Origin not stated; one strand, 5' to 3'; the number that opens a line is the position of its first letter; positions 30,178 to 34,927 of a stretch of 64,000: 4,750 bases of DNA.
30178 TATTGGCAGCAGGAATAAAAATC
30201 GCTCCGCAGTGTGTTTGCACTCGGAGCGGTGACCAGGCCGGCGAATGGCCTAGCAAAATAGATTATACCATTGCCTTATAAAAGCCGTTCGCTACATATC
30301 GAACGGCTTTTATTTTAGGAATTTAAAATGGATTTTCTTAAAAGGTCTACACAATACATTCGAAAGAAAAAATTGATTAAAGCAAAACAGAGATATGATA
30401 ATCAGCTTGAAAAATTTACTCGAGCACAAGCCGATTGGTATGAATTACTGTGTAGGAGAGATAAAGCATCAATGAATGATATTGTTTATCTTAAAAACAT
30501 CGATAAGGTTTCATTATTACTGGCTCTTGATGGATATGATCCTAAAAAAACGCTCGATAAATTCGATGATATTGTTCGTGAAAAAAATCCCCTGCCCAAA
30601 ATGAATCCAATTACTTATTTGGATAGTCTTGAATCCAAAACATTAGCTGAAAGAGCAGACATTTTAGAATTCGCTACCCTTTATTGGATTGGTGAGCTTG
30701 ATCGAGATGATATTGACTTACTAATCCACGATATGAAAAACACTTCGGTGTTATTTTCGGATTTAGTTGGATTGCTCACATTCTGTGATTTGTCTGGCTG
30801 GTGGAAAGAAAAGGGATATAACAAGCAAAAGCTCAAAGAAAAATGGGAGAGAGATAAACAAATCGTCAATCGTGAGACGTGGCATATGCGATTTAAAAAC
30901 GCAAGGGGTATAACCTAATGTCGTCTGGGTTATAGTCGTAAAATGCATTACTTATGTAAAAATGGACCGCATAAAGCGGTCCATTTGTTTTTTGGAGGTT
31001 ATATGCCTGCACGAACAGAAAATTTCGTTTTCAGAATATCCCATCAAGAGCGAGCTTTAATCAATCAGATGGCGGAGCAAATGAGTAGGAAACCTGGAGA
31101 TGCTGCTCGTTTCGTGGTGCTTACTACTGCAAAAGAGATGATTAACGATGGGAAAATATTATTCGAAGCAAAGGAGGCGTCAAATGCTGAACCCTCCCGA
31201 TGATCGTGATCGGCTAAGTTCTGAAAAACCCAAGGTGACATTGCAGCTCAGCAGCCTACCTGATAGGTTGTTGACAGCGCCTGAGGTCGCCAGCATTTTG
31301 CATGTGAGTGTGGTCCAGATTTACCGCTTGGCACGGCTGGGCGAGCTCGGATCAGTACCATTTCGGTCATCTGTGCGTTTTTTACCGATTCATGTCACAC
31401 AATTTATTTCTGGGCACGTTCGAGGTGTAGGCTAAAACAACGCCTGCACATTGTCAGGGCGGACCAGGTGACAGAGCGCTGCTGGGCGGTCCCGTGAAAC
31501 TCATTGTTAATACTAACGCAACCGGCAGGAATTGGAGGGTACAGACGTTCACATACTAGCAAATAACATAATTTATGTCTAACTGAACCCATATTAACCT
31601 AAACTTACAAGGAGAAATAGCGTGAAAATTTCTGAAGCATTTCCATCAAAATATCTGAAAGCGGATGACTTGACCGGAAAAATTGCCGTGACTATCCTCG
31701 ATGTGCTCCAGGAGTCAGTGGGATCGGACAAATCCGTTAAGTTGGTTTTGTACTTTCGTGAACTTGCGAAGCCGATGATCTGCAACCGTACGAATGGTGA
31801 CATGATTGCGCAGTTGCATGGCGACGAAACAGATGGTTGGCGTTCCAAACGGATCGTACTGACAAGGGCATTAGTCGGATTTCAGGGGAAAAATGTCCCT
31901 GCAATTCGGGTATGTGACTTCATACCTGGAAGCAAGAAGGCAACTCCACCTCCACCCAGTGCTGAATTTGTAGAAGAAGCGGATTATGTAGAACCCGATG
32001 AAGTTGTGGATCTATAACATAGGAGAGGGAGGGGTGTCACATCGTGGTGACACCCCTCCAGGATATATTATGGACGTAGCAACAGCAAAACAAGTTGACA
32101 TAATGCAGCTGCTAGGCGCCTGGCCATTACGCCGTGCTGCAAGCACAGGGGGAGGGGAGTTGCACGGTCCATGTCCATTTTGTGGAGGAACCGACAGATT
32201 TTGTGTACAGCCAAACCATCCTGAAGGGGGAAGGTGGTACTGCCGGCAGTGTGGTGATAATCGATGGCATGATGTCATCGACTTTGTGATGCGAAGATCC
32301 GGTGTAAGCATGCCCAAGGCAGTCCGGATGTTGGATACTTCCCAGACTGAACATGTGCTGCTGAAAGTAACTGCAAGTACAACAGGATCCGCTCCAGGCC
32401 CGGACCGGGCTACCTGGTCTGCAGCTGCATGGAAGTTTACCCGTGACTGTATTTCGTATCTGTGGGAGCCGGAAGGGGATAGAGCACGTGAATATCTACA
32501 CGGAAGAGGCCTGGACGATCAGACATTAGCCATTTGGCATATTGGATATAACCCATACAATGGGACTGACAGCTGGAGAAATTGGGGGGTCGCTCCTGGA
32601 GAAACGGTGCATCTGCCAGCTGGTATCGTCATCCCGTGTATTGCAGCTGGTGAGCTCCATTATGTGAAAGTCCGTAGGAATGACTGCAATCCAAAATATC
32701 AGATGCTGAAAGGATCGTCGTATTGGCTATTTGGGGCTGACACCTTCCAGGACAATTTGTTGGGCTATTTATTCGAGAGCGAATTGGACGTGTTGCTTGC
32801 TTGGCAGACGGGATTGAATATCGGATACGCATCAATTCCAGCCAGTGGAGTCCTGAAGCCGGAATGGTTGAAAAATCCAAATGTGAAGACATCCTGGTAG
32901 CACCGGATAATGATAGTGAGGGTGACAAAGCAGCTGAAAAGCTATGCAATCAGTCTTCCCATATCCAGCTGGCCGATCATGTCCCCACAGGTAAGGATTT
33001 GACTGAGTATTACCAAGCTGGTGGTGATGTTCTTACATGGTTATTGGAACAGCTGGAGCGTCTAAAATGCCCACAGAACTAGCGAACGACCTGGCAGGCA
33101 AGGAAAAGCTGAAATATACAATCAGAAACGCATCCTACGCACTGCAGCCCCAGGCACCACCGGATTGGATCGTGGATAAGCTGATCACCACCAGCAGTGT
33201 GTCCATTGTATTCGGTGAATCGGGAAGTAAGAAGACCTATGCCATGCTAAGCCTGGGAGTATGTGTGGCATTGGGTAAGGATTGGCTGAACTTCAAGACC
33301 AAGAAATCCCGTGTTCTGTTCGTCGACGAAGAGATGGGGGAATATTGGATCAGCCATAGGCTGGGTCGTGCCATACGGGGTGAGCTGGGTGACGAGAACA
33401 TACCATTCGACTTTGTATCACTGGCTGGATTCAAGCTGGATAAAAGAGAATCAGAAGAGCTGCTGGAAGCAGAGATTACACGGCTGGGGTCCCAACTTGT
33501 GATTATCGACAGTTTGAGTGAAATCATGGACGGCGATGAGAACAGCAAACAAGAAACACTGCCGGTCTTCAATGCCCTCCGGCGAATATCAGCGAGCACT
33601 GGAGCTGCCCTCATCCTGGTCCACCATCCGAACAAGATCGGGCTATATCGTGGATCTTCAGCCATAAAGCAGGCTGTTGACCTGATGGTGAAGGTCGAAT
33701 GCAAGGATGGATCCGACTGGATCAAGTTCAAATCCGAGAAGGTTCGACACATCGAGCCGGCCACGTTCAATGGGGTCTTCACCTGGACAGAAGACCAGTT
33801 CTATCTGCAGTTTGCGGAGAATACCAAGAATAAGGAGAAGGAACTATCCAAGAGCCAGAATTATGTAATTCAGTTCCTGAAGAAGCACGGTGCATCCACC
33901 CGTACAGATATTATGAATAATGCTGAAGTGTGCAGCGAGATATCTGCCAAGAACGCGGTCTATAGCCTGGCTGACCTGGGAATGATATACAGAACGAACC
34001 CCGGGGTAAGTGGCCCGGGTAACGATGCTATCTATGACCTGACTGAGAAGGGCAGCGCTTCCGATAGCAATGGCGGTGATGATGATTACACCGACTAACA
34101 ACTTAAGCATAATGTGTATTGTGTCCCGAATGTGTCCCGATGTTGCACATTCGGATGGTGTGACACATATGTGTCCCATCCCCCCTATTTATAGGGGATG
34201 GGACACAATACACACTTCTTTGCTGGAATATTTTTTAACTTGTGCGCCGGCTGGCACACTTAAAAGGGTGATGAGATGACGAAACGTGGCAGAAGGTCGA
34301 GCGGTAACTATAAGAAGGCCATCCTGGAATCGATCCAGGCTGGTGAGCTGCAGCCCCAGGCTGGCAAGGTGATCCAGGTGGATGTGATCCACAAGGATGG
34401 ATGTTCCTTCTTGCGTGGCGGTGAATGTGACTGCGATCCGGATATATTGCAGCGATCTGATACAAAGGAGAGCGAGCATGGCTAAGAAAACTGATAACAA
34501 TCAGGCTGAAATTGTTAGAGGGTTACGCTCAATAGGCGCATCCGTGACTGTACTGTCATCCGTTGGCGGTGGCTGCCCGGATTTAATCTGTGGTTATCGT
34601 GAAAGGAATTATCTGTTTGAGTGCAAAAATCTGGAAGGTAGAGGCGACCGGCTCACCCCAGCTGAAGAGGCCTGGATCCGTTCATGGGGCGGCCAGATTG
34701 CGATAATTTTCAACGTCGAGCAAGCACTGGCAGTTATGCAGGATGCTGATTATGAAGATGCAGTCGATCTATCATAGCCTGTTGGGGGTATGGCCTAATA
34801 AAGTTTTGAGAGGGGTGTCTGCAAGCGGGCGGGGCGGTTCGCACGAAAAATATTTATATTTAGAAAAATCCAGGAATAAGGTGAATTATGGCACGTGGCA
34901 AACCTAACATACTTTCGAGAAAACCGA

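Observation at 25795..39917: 14.1-kb tRNA-Val-integrated element with a phage-satellite (PICI-like) gene set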

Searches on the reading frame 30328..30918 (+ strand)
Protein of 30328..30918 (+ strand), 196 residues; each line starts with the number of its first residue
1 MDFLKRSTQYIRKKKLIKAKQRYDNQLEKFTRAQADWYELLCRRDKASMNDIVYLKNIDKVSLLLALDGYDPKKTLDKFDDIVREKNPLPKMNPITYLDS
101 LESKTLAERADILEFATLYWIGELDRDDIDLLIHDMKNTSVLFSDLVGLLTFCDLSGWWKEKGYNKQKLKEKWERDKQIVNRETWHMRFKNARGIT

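Call 6: search_protein_families(library=pfam, proteins=[window:30328-30918:+], max_evalue=0.01)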
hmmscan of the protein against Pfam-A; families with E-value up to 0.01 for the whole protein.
window:30328-30918:+ (196 aa): 0 families

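Call 9: search_protein_families(library=phrogs, proteins=[window:30328-30918:+], max_evalue=0.1)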
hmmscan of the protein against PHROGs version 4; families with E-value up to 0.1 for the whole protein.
window:30328-30918:+ (196 aa): 0 families

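Call 84: search_protein_families(library=padloc, proteins=[window:30328-30918:+], max_evalue=0.001)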
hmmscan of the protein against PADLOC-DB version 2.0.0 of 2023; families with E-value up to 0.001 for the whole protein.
window:30328-30918:+ (196 aa): 0 families

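Call 85: search_protein_families(library=ncbifam, proteins=[window:30328-30918:+], max_evalue=0.01)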
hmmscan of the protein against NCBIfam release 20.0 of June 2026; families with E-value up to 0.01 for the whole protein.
window:30328-30918:+ (196 aa): 0 families

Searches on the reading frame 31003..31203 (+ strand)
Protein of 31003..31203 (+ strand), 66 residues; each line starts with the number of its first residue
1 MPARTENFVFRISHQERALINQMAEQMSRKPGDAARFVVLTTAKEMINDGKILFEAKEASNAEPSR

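Call 102: search_solved_structures(query=A12, max_evalue=10)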
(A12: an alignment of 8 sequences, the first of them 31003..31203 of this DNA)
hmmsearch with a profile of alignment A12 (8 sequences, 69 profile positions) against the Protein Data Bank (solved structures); distinct sequences matched with E-value up to 10: 3.
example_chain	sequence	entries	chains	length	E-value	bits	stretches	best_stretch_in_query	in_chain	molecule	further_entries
2k1o_A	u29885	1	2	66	0.059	16.6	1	7-28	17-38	Putative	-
6xxv_C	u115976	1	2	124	0.35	14.1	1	11-53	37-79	S2_1.2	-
9e0s_A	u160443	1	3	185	1.6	12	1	7-54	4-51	Sec-independent protein translocase protein TatC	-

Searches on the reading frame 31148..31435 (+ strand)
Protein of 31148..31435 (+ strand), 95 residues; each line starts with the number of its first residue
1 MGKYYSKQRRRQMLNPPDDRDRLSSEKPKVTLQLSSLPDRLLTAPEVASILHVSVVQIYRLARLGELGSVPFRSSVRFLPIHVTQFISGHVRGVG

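Call 6: search_protein_families(library=pfam, proteins=[window:31148-31435:+], max_evalue=0.01)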
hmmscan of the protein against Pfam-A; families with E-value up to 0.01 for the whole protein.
window:31148-31435:+ (95 aa): 1 family
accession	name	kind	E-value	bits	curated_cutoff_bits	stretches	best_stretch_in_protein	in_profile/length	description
PF12728.13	HTH_17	-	3.3e-06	27.7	27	1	41-87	1-47/51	Helix-turn-helix domain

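Call 9: search_protein_families(library=phrogs, proteins=[window:31148-31435:+], max_evalue=0.1)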
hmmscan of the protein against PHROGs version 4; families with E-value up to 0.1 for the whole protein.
window:31148-31435:+ (95 aa): 3 families
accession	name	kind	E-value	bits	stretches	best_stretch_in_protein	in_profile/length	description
phrog_66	-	integration and excision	1.8e-07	32.2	1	20-87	70-140/412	excisionase and transcriptional regulator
phrog_2907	-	integration and excision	0.019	16.4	1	39-68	4-33/117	excisionase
phrog_2474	-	transcription regulation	0.081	13.8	0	32-67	39-74/118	MerR-like transcriptional regulator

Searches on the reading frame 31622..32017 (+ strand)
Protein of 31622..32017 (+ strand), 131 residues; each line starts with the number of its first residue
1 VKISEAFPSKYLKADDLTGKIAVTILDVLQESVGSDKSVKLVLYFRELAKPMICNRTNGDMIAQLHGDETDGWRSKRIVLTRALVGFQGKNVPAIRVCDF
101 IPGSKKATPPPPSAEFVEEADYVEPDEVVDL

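Call 6: search_protein_families(library=pfam, proteins=[window:31622-32017:+], max_evalue=0.01)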
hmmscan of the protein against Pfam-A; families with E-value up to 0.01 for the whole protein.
window:31622-32017:+ (131 aa): 0 families

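Call 9: search_protein_families(library=phrogs, proteins=[window:31622-32017:+], max_evalue=0.1)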
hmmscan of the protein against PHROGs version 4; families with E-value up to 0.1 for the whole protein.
window:31622-32017:+ (131 aa): 1 family
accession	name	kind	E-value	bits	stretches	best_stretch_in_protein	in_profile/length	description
phrog_21613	-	unknown function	2.4e-10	41.4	1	5-110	10-122/166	-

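Call 84: search_protein_families(library=padloc, proteins=[window:31622-32017:+], max_evalue=0.001)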
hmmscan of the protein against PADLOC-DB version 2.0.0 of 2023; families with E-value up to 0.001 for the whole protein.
window:31622-32017:+ (131 aa): 0 families

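Call 85: search_protein_families(library=ncbifam, proteins=[window:31622-32017:+], max_evalue=0.01)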
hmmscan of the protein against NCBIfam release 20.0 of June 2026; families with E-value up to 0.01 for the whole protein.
window:31622-32017:+ (131 aa): 0 families

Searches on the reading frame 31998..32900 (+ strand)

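Call 6: search_protein_families(library=pfam, proteins=[window:31998-32900:+], max_evalue=0.01)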
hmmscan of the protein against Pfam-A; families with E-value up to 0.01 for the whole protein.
window:31998-32900:+ (300 aa): 4 families
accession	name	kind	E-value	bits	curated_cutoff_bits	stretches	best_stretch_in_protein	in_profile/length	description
PF08273.17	Zn_Ribbon_Prim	-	2.2e-06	28.3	23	1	56-86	3-32/37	Zinc-binding domain of primase-helicase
PF08275.17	DNAG_N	-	0.0021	18.6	26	1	155-188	6-39/128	DNA primase catalytic core, N-terminal domain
PF14354.12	Lar_restr_allev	-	0.0059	17.3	28.6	0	58-87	5-33/58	Restriction alleviation protein Lar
PF01807.25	Zn_ribbon_DnaG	-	0.0061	16.8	24.9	1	32-114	12-87/98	CHC2 zinc finger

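Call 9: search_protein_families(library=phrogs, proteins=[window:31998-32900:+], max_evalue=0.1)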
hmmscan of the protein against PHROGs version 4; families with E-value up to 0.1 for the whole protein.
window:31998-32900:+ (300 aa): 8 families
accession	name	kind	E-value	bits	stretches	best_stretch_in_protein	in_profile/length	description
phrog_510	-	DNA, RNA and nucleotide metabolism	1.5e-16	61.3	1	25-113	16-98/667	DNA primase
phrog_47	-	DNA, RNA and nucleotide metabolism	4.3e-16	59.6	1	35-271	34-250/947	DNA primase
phrog_6444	-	DNA, RNA and nucleotide metabolism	9.9e-12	45.4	1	51-190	32-166/577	DNA primase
phrog_849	-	DNA, RNA and nucleotide metabolism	8.4e-08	32.6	1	31-274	4-259/435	DNA primase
phrog_25777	-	DNA, RNA and nucleotide metabolism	3.3e-05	23.2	1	52-86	65-98/907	DNA primase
phrog_599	-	moron, auxiliary metabolic gene and host takeover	0.0018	19.5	1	58-86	76-106/262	Lar-like restriction alleviation protein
phrog_2249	-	DNA, RNA and nucleotide metabolism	0.018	14.7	1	55-86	15-46/802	DNA primase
phrog_18097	-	DNA, RNA and nucleotide metabolism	0.022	15.4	1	52-115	30-89/199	DNA primase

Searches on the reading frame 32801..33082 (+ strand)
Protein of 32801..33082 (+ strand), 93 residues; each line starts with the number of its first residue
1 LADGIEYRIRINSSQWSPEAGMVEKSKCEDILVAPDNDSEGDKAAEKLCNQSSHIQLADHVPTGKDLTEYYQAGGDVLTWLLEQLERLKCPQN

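Call 6: search_protein_families(library=pfam, proteins=[window:32801-33082:+], max_evalue=0.01)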
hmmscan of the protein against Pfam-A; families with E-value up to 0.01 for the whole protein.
window:32801-33082:+ (93 aa): 1 family
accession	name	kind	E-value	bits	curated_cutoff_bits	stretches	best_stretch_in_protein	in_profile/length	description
PF13155.12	Toprim_2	-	3.5e-05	24.5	22.1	1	14-70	28-87/88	Toprim-like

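Call 9: search_protein_families(library=phrogs, proteins=[window:32801-33082:+], max_evalue=0.1)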
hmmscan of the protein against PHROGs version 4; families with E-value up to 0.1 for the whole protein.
window:32801-33082:+ (93 aa): 2 families
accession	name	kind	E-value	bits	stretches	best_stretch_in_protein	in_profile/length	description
phrog_239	-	DNA, RNA and nucleotide metabolism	0.00028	21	1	29-76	252-301/801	DNA primase/helicase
phrog_849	-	DNA, RNA and nucleotide metabolism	0.0014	18.7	1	28-76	286-333/435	DNA primase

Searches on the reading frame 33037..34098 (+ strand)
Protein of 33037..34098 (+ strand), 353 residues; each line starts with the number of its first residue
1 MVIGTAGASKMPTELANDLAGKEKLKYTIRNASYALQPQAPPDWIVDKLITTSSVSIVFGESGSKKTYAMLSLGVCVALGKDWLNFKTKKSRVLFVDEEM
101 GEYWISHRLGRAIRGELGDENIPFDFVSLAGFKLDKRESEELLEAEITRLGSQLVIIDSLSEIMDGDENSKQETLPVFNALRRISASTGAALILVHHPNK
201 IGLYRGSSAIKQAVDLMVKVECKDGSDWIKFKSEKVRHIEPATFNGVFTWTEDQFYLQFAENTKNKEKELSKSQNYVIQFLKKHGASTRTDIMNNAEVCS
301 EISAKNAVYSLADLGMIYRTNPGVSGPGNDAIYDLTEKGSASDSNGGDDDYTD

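Call 7: search_protein_families(library=pfam, proteins=[window:33037-34098:+], max_evalue=0.01)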
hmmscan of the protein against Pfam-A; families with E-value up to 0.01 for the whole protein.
window:33037-34098:+ (353 aa): 2 families
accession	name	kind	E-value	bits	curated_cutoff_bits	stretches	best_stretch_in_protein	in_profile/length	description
PF13481.12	AAA_25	-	1.5e-29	103.4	27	1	35-200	15-192/195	AAA domain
PF13401.12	AAA_22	-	0.0056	17.4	27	0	53-198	5-124/130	AAA domain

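Call 8: search_protein_families(library=phrogs, proteins=[window:33037-34098:+], max_evalue=0.1)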
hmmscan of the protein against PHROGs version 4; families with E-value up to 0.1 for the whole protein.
window:33037-34098:+ (353 aa): 13 families
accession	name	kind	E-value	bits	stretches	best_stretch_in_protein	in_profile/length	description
phrog_3123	-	unknown function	2.8e-25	89.9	1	25-207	312-514/583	-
phrog_906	-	DNA, RNA and nucleotide metabolism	3.7e-21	76.6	1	40-219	514-695/872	DNA polymerase/primase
phrog_2850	-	unknown function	6.9e-18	65.8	1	11-235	121-346/465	-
phrog_2597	-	DNA, RNA and nucleotide metabolism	1.7e-17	64.2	1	39-211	354-522/747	DNA primase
phrog_1284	-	unknown function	1e-16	62.2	1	42-200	24-186/306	-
phrog_6357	-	unknown function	1.3e-12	48.7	1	43-268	21-240/321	-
phrog_3228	-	DNA, RNA and nucleotide metabolism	2.3e-09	37.2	1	40-237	361-573/766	replicative helicase-primase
phrog_239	-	DNA, RNA and nucleotide metabolism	4.6e-09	36.8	1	144-239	461-577/801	DNA primase/helicase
phrog_25693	-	unknown function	4.7e-09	36.3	1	40-216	36-234/405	-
phrog_6012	-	DNA, RNA and nucleotide metabolism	3.4e-08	34.1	1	41-202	134-297/447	DNA helicase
phrog_13004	-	unknown function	0.00019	21.4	1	37-201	117-291/363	-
phrog_1366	-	unknown function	0.00044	20.9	1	58-167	19-105/307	-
phrog_243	-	DNA, RNA and nucleotide metabolism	0.026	14.5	1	116-199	109-192/273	DnaB-like replicative helicase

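Call 12: find_encoding_contigs(protein=window:33037-34098:+, flank=10000, max_places=10)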
Protein window:33037-34098:+ (353 aa): no gene with exactly this product is on record in the collection.

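Call 23: find_related_loci(query=window:33037-34098:+, collection=viral_contigs, flank=10000)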
Query window:33037-34098:+ (353 aa) in viral_contigs; peptide patterns used: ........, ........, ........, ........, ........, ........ (x = any residue, [..] = any of these).
2 stretches matched a pattern, but none encodes a relative of the query by tblastn (E <= 1e-3).

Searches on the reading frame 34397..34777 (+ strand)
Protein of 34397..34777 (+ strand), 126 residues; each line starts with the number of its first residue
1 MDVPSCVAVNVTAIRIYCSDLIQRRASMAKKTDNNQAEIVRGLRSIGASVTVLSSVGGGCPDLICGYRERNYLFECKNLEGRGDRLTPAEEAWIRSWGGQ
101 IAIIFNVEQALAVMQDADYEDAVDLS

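Call 7: search_protein_families(library=pfam, proteins=[window:34397-34777:+], max_evalue=0.01)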
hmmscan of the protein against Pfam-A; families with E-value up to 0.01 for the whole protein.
window:34397-34777:+ (126 aa): 0 families

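Call 8: search_protein_families(library=phrogs, proteins=[window:34397-34777:+], max_evalue=0.1)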
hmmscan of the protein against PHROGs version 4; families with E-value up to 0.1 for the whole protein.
window:34397-34777:+ (126 aa): 1 family
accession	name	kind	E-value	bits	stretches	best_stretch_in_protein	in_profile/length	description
phrog_93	-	DNA, RNA and nucleotide metabolism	5e-06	26.4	1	26-119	348-443/613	endonuclease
